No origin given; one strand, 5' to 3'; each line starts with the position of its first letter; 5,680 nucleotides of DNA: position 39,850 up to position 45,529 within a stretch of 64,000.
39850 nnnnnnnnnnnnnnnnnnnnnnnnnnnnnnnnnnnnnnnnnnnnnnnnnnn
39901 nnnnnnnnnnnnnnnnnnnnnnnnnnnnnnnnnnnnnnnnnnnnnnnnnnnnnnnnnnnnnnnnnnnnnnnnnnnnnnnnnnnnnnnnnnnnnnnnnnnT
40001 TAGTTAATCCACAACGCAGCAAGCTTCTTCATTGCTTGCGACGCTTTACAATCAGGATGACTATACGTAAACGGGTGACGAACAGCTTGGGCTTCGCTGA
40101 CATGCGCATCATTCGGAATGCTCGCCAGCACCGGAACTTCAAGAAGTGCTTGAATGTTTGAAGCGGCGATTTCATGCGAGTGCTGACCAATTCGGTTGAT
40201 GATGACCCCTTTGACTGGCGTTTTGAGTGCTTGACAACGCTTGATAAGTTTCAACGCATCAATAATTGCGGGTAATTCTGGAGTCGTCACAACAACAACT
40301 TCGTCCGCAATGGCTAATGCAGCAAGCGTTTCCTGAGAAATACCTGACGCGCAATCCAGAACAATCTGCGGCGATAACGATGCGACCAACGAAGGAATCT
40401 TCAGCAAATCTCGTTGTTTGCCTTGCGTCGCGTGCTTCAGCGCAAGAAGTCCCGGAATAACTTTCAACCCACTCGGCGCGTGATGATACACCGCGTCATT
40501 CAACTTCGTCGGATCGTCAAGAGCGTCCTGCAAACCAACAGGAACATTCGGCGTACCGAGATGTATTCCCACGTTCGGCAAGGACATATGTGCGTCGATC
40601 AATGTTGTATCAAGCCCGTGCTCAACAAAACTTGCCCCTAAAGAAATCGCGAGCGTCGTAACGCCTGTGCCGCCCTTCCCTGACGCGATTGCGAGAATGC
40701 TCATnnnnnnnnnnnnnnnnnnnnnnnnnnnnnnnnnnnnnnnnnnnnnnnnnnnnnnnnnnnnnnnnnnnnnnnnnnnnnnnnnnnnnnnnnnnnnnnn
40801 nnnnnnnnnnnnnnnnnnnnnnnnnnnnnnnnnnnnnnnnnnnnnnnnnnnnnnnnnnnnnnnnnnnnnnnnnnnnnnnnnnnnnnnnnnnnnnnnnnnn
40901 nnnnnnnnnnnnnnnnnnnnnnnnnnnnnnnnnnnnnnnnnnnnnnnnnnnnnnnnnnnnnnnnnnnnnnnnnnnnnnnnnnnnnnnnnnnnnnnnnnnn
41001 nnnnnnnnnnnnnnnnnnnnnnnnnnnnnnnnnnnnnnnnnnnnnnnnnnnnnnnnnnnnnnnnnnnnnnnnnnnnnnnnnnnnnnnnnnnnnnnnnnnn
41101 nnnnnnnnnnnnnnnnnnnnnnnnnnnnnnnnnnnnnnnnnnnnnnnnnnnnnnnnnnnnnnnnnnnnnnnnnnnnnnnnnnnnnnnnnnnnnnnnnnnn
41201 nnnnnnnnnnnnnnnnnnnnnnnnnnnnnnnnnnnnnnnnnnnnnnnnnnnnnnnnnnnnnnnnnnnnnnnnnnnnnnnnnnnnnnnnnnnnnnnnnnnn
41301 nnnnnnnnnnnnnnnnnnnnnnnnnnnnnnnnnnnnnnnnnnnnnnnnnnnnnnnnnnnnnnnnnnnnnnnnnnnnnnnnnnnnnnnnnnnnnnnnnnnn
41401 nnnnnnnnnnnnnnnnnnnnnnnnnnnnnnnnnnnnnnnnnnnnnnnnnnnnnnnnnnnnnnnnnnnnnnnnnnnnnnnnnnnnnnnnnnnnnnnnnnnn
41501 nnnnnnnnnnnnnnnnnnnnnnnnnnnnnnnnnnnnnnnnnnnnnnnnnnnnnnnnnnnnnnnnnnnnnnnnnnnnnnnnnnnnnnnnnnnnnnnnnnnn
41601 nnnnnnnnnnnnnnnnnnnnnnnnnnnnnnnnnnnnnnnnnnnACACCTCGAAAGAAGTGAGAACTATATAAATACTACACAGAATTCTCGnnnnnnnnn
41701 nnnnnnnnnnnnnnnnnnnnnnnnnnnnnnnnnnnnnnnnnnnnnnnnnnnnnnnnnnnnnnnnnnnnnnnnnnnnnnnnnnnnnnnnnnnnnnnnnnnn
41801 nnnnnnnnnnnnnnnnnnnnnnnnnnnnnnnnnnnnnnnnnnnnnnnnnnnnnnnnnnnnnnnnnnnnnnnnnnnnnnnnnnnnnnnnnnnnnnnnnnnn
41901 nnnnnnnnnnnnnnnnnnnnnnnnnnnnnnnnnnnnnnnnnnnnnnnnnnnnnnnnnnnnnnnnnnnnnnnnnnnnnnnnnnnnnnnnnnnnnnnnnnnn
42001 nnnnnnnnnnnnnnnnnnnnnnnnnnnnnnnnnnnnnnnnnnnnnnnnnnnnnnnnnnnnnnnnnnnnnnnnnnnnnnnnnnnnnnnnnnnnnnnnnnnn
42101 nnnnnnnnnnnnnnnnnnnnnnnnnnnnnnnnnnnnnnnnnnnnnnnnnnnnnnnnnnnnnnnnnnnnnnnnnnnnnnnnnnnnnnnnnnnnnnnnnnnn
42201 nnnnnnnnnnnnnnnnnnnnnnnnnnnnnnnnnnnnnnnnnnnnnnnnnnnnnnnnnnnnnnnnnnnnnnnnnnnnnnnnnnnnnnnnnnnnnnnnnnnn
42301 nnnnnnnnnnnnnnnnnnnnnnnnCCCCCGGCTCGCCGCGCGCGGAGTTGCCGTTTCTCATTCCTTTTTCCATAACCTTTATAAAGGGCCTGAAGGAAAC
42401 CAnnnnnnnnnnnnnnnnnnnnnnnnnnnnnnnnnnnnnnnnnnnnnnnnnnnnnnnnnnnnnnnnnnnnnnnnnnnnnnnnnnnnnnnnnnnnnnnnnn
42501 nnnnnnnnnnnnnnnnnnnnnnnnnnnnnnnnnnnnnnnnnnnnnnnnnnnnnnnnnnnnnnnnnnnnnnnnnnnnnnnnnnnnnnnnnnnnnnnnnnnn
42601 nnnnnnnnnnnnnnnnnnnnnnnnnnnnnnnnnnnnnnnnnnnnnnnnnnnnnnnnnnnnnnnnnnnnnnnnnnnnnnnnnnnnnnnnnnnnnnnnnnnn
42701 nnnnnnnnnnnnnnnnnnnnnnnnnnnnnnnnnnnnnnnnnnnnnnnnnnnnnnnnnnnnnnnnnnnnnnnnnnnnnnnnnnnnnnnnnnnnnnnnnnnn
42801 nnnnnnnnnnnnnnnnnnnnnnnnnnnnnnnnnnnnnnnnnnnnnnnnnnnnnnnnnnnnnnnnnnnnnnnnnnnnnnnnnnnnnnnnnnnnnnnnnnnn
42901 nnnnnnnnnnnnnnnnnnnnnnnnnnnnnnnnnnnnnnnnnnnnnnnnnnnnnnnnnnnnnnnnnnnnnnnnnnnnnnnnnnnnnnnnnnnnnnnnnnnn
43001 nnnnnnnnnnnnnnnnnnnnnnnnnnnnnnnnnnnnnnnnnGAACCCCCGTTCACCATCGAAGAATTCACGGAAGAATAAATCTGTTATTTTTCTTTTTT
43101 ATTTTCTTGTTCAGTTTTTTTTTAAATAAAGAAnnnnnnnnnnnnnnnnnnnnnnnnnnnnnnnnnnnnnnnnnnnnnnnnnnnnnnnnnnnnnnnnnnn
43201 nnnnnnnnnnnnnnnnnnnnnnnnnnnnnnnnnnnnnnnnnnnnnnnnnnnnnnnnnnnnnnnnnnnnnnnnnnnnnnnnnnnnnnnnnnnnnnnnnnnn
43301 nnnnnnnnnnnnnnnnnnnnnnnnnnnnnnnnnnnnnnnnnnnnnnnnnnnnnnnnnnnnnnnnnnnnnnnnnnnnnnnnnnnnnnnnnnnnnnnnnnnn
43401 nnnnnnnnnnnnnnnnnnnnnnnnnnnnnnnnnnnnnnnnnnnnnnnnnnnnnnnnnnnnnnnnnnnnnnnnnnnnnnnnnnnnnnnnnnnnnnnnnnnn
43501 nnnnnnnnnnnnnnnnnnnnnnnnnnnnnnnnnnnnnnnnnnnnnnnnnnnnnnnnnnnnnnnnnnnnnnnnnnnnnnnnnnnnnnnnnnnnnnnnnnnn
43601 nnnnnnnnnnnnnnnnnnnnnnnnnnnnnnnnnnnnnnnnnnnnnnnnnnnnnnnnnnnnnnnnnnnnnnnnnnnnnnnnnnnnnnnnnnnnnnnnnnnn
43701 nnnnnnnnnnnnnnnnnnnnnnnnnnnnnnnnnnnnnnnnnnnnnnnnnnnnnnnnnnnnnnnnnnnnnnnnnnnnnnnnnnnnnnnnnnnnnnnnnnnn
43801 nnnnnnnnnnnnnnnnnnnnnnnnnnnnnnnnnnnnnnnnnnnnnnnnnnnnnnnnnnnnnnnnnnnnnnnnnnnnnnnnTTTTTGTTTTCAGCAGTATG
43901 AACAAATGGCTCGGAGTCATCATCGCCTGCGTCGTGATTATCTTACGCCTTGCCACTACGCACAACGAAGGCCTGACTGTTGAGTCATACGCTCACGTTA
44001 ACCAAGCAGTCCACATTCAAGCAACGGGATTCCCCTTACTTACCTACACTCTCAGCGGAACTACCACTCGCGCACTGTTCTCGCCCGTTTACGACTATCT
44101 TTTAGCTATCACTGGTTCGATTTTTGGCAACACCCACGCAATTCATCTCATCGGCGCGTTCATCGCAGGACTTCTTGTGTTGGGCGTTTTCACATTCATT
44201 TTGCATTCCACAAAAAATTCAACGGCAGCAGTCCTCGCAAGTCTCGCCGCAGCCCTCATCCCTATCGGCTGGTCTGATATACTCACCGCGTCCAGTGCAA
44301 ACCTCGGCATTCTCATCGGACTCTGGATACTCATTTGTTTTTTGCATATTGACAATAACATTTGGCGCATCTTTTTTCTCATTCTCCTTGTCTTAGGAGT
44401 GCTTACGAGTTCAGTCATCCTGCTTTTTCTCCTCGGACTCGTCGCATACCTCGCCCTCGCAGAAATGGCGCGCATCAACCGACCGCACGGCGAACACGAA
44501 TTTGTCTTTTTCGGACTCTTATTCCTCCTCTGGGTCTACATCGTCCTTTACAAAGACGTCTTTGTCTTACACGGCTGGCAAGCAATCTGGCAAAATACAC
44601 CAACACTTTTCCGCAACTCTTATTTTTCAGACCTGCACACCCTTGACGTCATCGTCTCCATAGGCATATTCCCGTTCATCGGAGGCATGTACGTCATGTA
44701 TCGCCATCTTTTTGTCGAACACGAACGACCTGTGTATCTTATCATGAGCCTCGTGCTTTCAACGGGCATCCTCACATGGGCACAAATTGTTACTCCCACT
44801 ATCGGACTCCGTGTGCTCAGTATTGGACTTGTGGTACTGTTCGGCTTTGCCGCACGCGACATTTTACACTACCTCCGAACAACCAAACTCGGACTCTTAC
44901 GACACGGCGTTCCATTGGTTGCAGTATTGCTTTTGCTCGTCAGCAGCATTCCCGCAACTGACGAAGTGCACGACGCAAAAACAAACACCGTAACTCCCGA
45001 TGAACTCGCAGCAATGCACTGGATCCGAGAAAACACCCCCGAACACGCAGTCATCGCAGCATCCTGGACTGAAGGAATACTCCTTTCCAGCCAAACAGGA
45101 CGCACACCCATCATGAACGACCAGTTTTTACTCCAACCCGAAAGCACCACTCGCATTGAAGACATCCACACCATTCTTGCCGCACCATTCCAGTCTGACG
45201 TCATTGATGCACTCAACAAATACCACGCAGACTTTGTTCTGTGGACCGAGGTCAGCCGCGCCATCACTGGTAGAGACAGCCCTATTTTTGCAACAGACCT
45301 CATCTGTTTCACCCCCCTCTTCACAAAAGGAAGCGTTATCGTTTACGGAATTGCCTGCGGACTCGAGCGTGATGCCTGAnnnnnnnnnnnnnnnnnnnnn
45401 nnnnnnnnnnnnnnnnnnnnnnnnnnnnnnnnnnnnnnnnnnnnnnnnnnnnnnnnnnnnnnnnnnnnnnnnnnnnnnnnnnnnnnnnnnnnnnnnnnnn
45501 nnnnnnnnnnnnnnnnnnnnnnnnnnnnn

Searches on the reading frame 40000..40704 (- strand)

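Call 10: search_protein_families(library=pfam, max_evalue=0.01, proteins=[window:40000-40704:-])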
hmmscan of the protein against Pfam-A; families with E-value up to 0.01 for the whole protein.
window:40000-40704:- (234 aa): 6 families
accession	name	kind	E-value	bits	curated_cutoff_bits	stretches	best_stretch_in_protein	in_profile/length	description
PF01656.29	CbiA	-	2.9e-16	60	25.4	1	4-210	1-123/125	CobQ/CobB/MinD/ParA nucleotide binding domain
PF10609.15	ParA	-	3.4e-15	56.6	27.1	2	114-229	115-242/246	NUBPL iron-transfer P-loop NTPase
PF13614.12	AAA_31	-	4.7e-10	40.1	27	1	1-162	1-169/177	AAA domain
PF06564.18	CBP_BcsQ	-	1.4e-07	31.7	21.3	1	1-230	1-231/234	Cellulose biosynthesis protein BcsQ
PF13500.12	AAA_26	-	1.9e-06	28.3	27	1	134-204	129-196/198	AAA domain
PF00142.24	Fer4_NifH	-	9e-05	22.5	25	1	132-229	140-241/271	4Fe-4S iron sulfur cluster binding proteins, NifH/frxC family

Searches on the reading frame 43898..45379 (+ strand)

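Call 10: search_protein_families(library=pfam, max_evalue=0.01, proteins=[window:43898-45379:+])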
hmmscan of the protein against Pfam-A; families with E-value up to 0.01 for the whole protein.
window:43898-45379:+ (493 aa): 2 families
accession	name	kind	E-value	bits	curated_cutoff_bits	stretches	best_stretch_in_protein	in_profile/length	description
PF10034.15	Dpy19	-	1.2e-05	24.1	27.2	1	324-450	465-590/653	Q-cell neuroblast polarisation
PF13231.12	PMT_2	-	0.0074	17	26.1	1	63-211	4-155/160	Dolichyl-phosphate-mannose-protein mannosyltransferase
